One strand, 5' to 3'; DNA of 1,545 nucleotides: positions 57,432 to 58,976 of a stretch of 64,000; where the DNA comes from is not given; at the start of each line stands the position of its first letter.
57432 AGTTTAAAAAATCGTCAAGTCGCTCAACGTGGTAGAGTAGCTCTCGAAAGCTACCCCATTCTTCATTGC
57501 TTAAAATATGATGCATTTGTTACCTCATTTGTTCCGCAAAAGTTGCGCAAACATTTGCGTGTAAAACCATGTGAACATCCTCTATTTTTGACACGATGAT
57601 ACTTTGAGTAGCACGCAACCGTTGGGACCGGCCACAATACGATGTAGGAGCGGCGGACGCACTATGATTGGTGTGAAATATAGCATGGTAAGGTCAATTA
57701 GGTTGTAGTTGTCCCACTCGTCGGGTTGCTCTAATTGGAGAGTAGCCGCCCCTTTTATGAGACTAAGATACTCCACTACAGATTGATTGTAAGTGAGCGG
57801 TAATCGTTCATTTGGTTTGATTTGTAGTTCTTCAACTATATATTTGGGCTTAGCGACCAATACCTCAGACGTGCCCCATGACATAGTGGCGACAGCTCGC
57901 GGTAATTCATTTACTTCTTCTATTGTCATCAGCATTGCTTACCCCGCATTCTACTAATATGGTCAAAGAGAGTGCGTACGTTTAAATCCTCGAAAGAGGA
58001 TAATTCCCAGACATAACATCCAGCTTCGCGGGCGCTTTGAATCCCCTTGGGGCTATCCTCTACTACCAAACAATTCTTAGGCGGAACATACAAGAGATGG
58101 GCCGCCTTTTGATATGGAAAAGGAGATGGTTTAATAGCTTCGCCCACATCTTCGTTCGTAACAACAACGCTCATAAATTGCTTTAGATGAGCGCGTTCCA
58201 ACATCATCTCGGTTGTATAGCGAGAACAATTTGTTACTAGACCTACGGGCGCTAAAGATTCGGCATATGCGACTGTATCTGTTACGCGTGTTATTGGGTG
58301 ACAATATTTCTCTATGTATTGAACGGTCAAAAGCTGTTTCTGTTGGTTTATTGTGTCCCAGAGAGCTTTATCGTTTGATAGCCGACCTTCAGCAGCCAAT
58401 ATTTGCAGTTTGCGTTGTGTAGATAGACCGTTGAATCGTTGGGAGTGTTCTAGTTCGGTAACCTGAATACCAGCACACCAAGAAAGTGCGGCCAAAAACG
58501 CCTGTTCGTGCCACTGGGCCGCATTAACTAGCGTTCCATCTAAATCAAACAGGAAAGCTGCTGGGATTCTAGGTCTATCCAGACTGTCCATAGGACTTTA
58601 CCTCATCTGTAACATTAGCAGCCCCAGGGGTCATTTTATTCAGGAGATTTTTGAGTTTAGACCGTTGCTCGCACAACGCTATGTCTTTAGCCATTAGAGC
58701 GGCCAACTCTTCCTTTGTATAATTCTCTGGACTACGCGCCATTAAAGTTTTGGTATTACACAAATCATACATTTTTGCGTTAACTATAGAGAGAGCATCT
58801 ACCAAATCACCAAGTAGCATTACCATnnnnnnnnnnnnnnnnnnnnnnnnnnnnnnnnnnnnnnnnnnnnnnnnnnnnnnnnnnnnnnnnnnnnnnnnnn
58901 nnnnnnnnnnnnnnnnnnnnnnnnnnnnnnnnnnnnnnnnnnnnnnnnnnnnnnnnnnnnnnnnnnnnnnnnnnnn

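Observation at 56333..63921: Eleven-gene minus-strand operon: Hsp20 plus a nucleotide-sugar synthesis and modification pathway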

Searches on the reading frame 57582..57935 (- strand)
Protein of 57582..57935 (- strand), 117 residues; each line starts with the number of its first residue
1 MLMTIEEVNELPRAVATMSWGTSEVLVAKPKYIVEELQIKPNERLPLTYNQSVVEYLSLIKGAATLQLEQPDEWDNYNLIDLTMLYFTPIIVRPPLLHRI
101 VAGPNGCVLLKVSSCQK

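Call 3: search_protein_families(library=pfam, proteins=[window:57582-57935:-], max_evalue=0.01)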
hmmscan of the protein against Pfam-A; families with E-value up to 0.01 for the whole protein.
window:57582-57935:- (117 aa): 1 family
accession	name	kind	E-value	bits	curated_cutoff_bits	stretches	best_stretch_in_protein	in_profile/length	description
PF01050.24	MannoseP_isomer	-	0.0013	19.4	23.6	1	18-69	14-65/116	Mannose-6-phosphate isomerase C-terminal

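Call 6: search_protein_families(library=ncbifam, proteins=[window:57582-57935:-], max_evalue=0.01)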
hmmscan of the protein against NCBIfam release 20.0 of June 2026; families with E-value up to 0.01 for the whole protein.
window:57582-57935:- (117 aa): 1 family
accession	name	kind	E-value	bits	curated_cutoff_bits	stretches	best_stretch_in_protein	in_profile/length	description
TIGR03890.1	nif11_cupin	hypoth_equivalog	0.0095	15.6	159.45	1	48-81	110-143/171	Nif11 domain/cupin domain-containing protein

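Call 7: search_protein_families(library=phrogs, proteins=[window:57582-57935:-], max_evalue=0.001)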
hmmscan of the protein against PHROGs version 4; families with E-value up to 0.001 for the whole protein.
window:57582-57935:- (117 aa): 0 families

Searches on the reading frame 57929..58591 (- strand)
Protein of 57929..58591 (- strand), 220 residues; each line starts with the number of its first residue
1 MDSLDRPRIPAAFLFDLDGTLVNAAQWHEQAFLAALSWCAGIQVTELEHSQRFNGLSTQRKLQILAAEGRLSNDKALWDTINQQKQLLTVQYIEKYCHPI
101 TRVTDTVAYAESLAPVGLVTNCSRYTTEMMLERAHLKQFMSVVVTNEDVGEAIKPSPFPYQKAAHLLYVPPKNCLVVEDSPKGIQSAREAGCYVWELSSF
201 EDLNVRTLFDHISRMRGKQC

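Call 3: search_protein_families(library=pfam, proteins=[window:57929-58591:-], max_evalue=0.01)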
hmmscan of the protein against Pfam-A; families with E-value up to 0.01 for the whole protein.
window:57929-58591:- (220 aa): 3 families
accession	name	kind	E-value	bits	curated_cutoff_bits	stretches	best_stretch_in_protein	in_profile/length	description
PF13419.12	HAD_2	-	2.8e-25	89.9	23.8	1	14-194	2-175/178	Haloacid dehalogenase-like hydrolase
PF00702.32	Hydrolase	-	4.3e-19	70.1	26.4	1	12-191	3-191/191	haloacid dehalogenase-like hydrolase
PF13242.12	Hydrolase_like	-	0.0099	16.2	22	0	154-192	4-43/75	HAD-hyrolase-like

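Call 6: search_protein_families(library=ncbifam, proteins=[window:57929-58591:-], max_evalue=0.01)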
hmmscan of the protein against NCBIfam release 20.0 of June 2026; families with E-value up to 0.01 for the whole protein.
window:57929-58591:- (220 aa): 32 families (the best 25 are shown)
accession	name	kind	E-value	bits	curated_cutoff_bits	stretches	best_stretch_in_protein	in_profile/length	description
TIGR02009.1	PGMB-YQAB-SF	subfamily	3.3e-25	89.4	153.35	1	11-193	2-182/186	beta-phosphoglucomutase family hydrolase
NF009804.0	PRK13288.1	equivalog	5e-17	62.1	218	1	12-192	5-176/215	pyrophosphatase PpaX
TIGR01990.1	bPGM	equivalog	6.1e-16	58.9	189.4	1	12-194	3-183/187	beta-phosphoglucomutase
TIGR01449.2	PGP_bact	equivalog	1.1e-15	57.8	180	1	14-195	2-182/213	phosphoglycolate phosphatase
TIGR01509.1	HAD-SF-IA-v3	subfamily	8.9e-15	55.2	29.4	1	80-194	46-151/154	HAD-IA family hydrolase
NF008610.0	PRK11587.1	equivalog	3.1e-14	52.8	282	1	12-202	5-186/219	sugar phosphatase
NF009695.0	PRK13222.1-2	equivalog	4.8e-14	52.4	225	1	12-195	8-191/226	phosphoglycolate phosphatase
NF008000.0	PRK10725.1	equivalog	2.5e-13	50.5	215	1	12-192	7-180/188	fructose-1-phosphate/6-phosphogluconate phosphatase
NF053653.1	InDiPhoBT2121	equivalog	2.5e-13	50.1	245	1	12-194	3-183/216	inorganic diphosphatase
NF046057.1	bifunc_MtlD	equivalog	2.5e-13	49.3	800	1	12-193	9-187/683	bifunctional mannitol-1-phosphate dehydrogenase/phosphatase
TIGR02253.1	CTE7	subfamily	8.3e-13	48.6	169.75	1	12-192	4-189/221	TIGR02253 family HAD-type hydrolase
NF009700.0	PRK13226.1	equivalog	1.2e-11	44.7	342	1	6-191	8-188/229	phosphoglycolate phosphatase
NF009694.0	PRK13222.1-1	equivalog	1.5e-11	44.1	415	1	101-194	114-207/252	phosphoglycolate phosphatase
NF008087.0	PRK10826.1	equivalog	9.9e-11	41.7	191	1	11-190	8-184/222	hexitol phosphatase HxpB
NF007854.0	PRK10563.1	equivalog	5.2e-10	39.4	211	1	12-195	6-183/221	6-phosphogluconate phosphatase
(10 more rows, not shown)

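Call 7: search_protein_families(library=phrogs, proteins=[window:57929-58591:-], max_evalue=0.001)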
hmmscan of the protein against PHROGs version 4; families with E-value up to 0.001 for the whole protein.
window:57929-58591:- (220 aa): 3 families
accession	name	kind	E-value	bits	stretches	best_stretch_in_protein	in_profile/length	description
phrog_8468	-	other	4e-25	89.9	1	12-207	9-202/221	HAD-superfamily hydrolase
phrog_29467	-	unknown function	7.7e-20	72.6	1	43-215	2-172/178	-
phrog_16932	-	unknown function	1.1e-06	28.9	1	110-191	53-136/480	-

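Call 29: search_solved_structures(query=window:57929-58591:-, max_evalue=1e-8)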
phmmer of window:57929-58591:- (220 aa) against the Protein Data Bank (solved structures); distinct sequences matched with E-value up to 1e-8: 15.
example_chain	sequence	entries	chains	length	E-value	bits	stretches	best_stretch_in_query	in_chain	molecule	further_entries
6h8y_A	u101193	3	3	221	1.8e-10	44.2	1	12-203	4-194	Beta-phosphoglucomutase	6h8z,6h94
6hdi_A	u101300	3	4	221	4.9e-10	42.8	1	12-203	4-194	Beta-phosphoglucomutase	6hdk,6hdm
1lvh_A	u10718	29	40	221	6.7e-10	42.3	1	12-203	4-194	beta-phosphoglucomutase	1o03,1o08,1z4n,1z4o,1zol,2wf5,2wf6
6hdh_A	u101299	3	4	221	6.7e-10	42.3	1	12-203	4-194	Beta-phosphoglucomutase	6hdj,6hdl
5olw_A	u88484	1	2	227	7.3e-10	42.2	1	12-203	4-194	Beta-phosphoglucomutase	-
3fm9_A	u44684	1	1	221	9.2e-10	41.9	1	12-203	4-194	Beta-phosphoglucomutase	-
3e58_A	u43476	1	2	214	1.1e-09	41.7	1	11-199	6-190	putative Beta-phosphoglucomutase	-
2fdr_A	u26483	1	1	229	1.7e-09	41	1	13-194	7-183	conserved hypothetical protein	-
6i03_A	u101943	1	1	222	3.2e-09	40.1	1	12-203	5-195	Beta-phosphoglucomutase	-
5ok0_A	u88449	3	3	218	3.3e-09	40.1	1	12-203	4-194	Beta-phosphoglucomutase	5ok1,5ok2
5ojz_A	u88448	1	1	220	3.3e-09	40.1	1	12-203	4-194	Beta-phosphoglucomutase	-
6hdf_A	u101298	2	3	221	3.3e-09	40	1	12-203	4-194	Beta-phosphoglucomutase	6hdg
5o6p_A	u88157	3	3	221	3.3e-09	40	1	12-203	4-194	Beta-phosphoglucomutase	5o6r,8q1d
6h90_A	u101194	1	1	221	3.6e-09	39.9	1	12-203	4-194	Beta-phosphoglucomutase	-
6ydj_A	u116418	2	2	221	8.4e-09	38.7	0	12-203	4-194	Beta-phosphoglucomutase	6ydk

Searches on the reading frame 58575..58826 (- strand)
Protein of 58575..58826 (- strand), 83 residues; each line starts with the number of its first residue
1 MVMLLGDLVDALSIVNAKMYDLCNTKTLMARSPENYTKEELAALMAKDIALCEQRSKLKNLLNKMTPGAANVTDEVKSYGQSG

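Call 39: search_protein_families(library=pfam, proteins=[window:58575-58826:-], max_evalue=0.01)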
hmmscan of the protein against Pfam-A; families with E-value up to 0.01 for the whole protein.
window:58575-58826:- (83 aa): 0 families
